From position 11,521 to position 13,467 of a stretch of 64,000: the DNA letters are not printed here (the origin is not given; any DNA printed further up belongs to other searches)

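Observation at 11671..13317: PASTA-domain pseudokinase with a Zn ribbon, near an intact PknB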

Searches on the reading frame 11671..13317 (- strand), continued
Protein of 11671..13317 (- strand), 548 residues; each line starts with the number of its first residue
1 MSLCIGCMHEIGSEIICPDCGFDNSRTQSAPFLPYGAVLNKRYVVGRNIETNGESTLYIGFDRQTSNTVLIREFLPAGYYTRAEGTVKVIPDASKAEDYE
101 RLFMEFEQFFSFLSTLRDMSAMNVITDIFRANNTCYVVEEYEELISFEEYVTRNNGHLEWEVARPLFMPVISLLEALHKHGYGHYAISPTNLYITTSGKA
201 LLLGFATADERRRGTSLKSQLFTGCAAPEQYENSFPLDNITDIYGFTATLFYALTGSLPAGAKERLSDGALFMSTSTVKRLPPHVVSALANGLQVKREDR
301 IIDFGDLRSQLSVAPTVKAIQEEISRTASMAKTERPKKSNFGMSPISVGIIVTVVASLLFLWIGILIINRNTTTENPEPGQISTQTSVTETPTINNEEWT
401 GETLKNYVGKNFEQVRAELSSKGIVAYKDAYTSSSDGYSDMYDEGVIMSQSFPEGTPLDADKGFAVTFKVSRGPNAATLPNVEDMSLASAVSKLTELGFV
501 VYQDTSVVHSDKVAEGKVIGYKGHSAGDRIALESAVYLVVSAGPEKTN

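Call 22: find_related_loci(query=A2, collection=genome_contigs, flank=10000)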
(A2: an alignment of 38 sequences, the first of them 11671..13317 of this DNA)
Query A2 (548 aa) in genome_contigs; peptide patterns used: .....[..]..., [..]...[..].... (x = any residue, [..] = any of these).
342 stretches matched a pattern; 280 encode a relative of the query (tblastn E <= 1e-3); the best 80 are kept; 80 distinct loci.
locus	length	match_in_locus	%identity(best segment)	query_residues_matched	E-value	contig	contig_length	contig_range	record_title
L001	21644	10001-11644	89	1-548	0e+0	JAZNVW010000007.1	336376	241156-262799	MAG: Ruminococcus sp. isolate T1900044788_TS20190254.MAGScoT_cleanbin_000005 SGB_2622_k141_954628, whole genome shotgun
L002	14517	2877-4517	86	1-548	0e+0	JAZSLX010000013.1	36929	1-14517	MAG: Ruminococcus sp. isolate T1900044556_TS20190022.MAGScoT_cleanbin_000030 SGB_303_k141_1551474, whole genome shotgun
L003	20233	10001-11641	86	1-548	0e+0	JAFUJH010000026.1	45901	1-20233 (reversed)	MAG: Ruminococcus sp. isolate RGIG4546 Roe_deer_Rectum-2__c154123, whole genome shotgun sequence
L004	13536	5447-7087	80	1-548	0e+0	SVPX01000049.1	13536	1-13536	MAG: Oscillospiraceae bacterium isolate SIG602 NODE_77285_length_13536_cov_1.282870, whole genome shotgun sequence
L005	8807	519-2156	79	1-547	0e+0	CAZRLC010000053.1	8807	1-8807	MAG TPA_asm: uncultured Ruminococcus sp. isolate SRP315200_co1_369 genome assembly, contig: NODE_18454_length_8807_cov_1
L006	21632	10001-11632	75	1-545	0e+0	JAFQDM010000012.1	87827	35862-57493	MAG: Ruminococcus sp. isolate RGIG1720 Goat_Cecum-2__c285706, whole genome shotgun sequence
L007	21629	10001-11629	74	1-543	0e+0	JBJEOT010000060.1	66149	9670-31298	MAG: Ruminococcus sp. isolate PUUB52_bin.008 NODE_54_length_66149_cov_6.918404, whole genome shotgun sequence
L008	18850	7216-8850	76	1-548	0e+0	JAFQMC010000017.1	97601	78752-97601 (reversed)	MAG: Clostridia bacterium isolate RGIG1944 Goat_Cecum.Co__c1198494, whole genome shotgun sequence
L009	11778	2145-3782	74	1-548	0e+0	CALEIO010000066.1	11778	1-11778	MAG TPA_asm: uncultured Clostridia bacterium isolate SRR6425778_bin.73_CONCOCT_v1.1_MAG genome assembly, contig: ERZ1767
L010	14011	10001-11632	73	1-543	0e+0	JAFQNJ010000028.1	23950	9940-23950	MAG: Ruminococcus sp. isolate RGIG1977 Goat_Cecum.Co__c1418878, whole genome shotgun sequence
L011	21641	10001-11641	71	1-545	0e+0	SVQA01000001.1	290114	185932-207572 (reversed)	MAG: Oscillospiraceae bacterium isolate SIG605 NODE_15_length_290114_cov_10.361344, whole genome shotgun sequence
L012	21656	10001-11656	71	1-548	0e+0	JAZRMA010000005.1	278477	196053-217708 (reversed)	MAG: Ruminococcus sp. isolate T1900045429_YK20190120.MAGScoT_cleanbin_000007 SGB_7083_k141_811103, whole genome shotgun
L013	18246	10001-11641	82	1-548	0e+0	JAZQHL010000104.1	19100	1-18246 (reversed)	MAG: Ruminococcus sp. isolate T1900044627_TS20190093.MAGScoT_cleanbin_000074 SGB_963_k141_576070, whole genome shotgun s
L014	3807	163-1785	70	1-543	0e+0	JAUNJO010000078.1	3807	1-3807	MAG: Eubacteriales bacterium isolate S2A_St_36 NODE_7507_length_3807_cov_10.143923, whole genome shotgun sequence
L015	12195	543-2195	69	1-543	0e+0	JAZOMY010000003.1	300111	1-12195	MAG: Ruminococcus sp. isolate T1900045644_YK20190338.MAGScoT_cleanbin_000005 SGB_8152_k141_433931, whole genome shotgun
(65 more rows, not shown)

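Call 28: predict_structure(alignment_id=A2)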
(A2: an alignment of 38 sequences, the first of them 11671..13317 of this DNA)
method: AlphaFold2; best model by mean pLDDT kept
length: 548 residues; sequences in the alignment: 38
mean_pLDDT: 62.4   pTM: 0.40
mean pLDDT of the five models: 62.4, 61.0, 60.4, 58.6, 57.4
residues with pLDDT >= 90: 22; 70-90: 228; 50-70: 118; < 50: 180
segments of 3 or more residues with pLDDT < 50: 1-6, 9-11, 214-345, 369-396
pLDDT, mean of each block of 10 residues (from residue 1): 47 50 58 80 75 77 82 85 84 89 86 69 73 87 70 60 63 64 52 67 60 44 26 30 35 38 39 35 34 27 30 32 33 32 48 73 57 32 27 50 84 88 81 67 82 78 77 82 89 83 86 88 87 84 77
secondary structure, 60 per line:
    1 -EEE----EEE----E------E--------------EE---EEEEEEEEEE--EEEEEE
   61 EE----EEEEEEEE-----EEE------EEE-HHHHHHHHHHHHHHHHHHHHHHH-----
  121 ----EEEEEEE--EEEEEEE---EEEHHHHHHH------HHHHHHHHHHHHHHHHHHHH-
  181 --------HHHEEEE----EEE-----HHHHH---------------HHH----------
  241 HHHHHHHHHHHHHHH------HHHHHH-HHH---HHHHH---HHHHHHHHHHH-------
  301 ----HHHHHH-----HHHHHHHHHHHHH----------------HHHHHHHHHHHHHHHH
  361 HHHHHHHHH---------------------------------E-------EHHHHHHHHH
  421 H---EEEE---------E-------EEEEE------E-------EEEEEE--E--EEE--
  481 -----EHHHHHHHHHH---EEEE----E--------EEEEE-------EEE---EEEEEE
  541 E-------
elements in order: E2-4 E9-11 E43-52 E55-62 E67-74 E80-82 E89-91 H93-115 E125-131 E134-140 E144-146 H147-153 H160-179 E192-195 E200-202 H208-212 H241-255 H262-267 H275-279 H283-293 H305-310 H316-328 H345-369 H412-421 E425-428 E446-450 E465-470 E476-478 H487-496 E500-503 E517-521 E529-531 E535-541

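Call 37: search_protein_families(library=pfam, alignment_id=A4, max_evalue=0.001)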
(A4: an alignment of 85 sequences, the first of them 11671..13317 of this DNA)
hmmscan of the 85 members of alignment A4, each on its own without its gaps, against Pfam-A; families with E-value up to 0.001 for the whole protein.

A. member 1, window:11671-13317:- (548 aa): 2 families
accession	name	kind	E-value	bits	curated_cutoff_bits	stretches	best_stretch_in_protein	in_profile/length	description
PF03793.24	PASTA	-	1.1e-16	60.9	23.2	2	478-541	2-63/64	PASTA domain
PF00069.31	Pkinase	-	3.9e-09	36.7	31.7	1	88-267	30-204/263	Protein kinase domain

B. families by the number of members that match (of 85 scanned): 7 families
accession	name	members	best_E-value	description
PF03793.24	PASTA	85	9.2e-31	PASTA domain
PF00069.31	Pkinase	85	1.8e-20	Protein kinase domain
PF07714.23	PK_Tyr_Ser-Thr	66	1.4e-13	Protein tyrosine and serine/threonine kinase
PF14531.12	Kinase-like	2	3.7e-05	Kinase-like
PF14610.12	Psg1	2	0.00019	Ykl077w/Psg1 (Pma1 Stabilization in Golgi)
PF06024.17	Orf78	1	0.00032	Orf78 (ac78)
PF09716.15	ETRAMP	1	0.00036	Malarial early transcribed membrane protein (ETRAMP)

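Call 42: predict_structure(alignment_id=A3)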
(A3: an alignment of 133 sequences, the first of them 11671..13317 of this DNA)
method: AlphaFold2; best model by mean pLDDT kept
length: 548 residues; sequences in the alignment: 133
mean_pLDDT: 90.1   pTM: 0.63
mean pLDDT of the five models: 90.1, 90.0, 89.9, 89.3, 88.9
residues with pLDDT >= 90: 445; 70-90: 46; 50-70: 27; < 50: 30
segments of 3 or more residues with pLDDT < 50: 377-396
pLDDT, mean of each block of 10 residues (from residue 1): 93 95 95 97 97 97 98 97 96 98 98 97 98 98 97 97 97 98 98 97 97 93 96 94 98 97 92 92 96 96 97 68 63 48 70 91 83 50 39 51 96 97 93 86 97 91 90 95 98 94 96 97 97 95 87
secondary structure, 60 per line:
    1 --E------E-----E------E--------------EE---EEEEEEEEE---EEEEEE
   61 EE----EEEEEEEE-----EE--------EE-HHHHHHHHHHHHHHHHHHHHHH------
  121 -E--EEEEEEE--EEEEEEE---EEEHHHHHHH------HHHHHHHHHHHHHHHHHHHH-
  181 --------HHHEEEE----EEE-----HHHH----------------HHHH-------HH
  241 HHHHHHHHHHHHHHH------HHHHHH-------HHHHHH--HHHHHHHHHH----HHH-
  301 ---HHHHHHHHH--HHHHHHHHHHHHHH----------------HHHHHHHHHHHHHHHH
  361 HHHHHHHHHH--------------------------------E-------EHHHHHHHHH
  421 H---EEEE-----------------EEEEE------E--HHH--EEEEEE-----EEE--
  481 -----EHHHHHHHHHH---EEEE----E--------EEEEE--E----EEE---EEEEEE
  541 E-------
elements in order: E43-51 E55-62 E67-74 H93-114 E125-131 E134-140 E144-146 H147-153 H160-179 E192-195 E200-202 H208-211 H228-231 H239-255 H262-267 H275-280 H283-292 H304-312 H315-328 H345-370 H412-421 E425-428 E446-450 E465-470 E476-478 H487-496 E500-503 E517-521 E529-531 E535-541

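Call 46: fold_search(model_id=the predicted structure, library=pdb)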
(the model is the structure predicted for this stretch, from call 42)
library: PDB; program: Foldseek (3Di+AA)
matches with E <= 10: 2000; with E <= 0.001: 2000
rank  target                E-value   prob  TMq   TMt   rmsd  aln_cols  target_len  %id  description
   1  5hnv                  1.5e-17  1.00  0.44  0.79   3.8       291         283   21  Crystal structure of PpkA (released 2017-01-25)
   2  5x1r                  1.9e-17  1.00  0.44  0.79   3.8       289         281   21  PpkA-294 apo form (released 2018-01-31)
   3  4rew_A                1.7e-14  1.00  0.39  0.50  11.1       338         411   17  Crystal structure of the non-phosphorylated human alpha1 beta2 gamma1 holo-AMPK complex (released 2014-12-10)
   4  7myj_C                5.2e-14  1.00  0.40  0.46  30.5       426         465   16  Structure of full length human AMPK (a2b1g1) in complex with a small molecule activator MSG011 (released 2022-06-29)
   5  4rer_A                1.2e-13  1.00  0.40  0.47  30.6       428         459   16  Crystal structure of the phosphorylated human alpha1 beta2 gamma1 holo-AMPK complex bound to AMP and cyclodextrin (released 2014-12-10)
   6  3oro                  1.6e-13  1.00  0.37  0.69   8.8       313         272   17  Mycobacterium tuberculosis PknB kinase domain L33D mutant (crystal form 4) (released 2010-12-15)
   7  6b1u_C                1.8e-13  1.00  0.39  0.47  30.6       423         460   15  Structure of full-length human AMPK (a2b1g1) in complex with a small molecule activator SC4 (released 2018-04-25)
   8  5iso_A                1.9e-13  1.00  0.40  0.47  30.9       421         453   15  STRUCTURE OF FULL LENGTH HUMAN AMPK (NON-PHOSPHORYLATED AT T-LOOP) IN COMPLEX WITH A SMALL MOLECULE ACTIVATOR, A BENZI (released 2017-03-29)
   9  7jij_A                2.0e-13  1.00  0.37  0.48  16.6       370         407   16  ATP-bound AMP-activated protein kinase (released 2021-07-28)
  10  2fum_D                2.3e-13  1.00  0.38  0.77   4.3       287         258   17  Catalytic domain of protein kinase PknB from Mycobacterium tuberculosis in complex with mitoxantrone (released 2006-08-01)
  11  4cfe_C                2.3e-13  1.00  0.38  0.51  11.2       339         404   17  Structure of full length human AMPK in complex with a small molecule activator, a benzimidazole derivative (991) (released 2013-12-25)
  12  4eqm_A                2.6e-13  1.00  0.41  0.79   3.2       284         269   20  Structural analysis of Staphylococcus aureus serine/threonine kinase PknB (released 2012-06-27)
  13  6c9g_A                2.6e-13  1.00  0.38  0.53  11.5       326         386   18  AMP-activated protein kinase bound to pharmacological activator R739 (released 2018-11-28)
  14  5tel                  3.3e-13  1.00  0.38  0.71   5.7       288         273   18  Pim-1 kinase in complex with a 7-azaindole (released 2017-10-11)
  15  5ezv_C                3.4e-13  1.00  0.39  0.48  28.7       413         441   16  X-ray crystal structure of AMP-activated protein kinase alpha-2/alpha-1 RIM chimaera (alpha-2(1-347)/alpha-1(349-401)/ (released 2016-03-09)
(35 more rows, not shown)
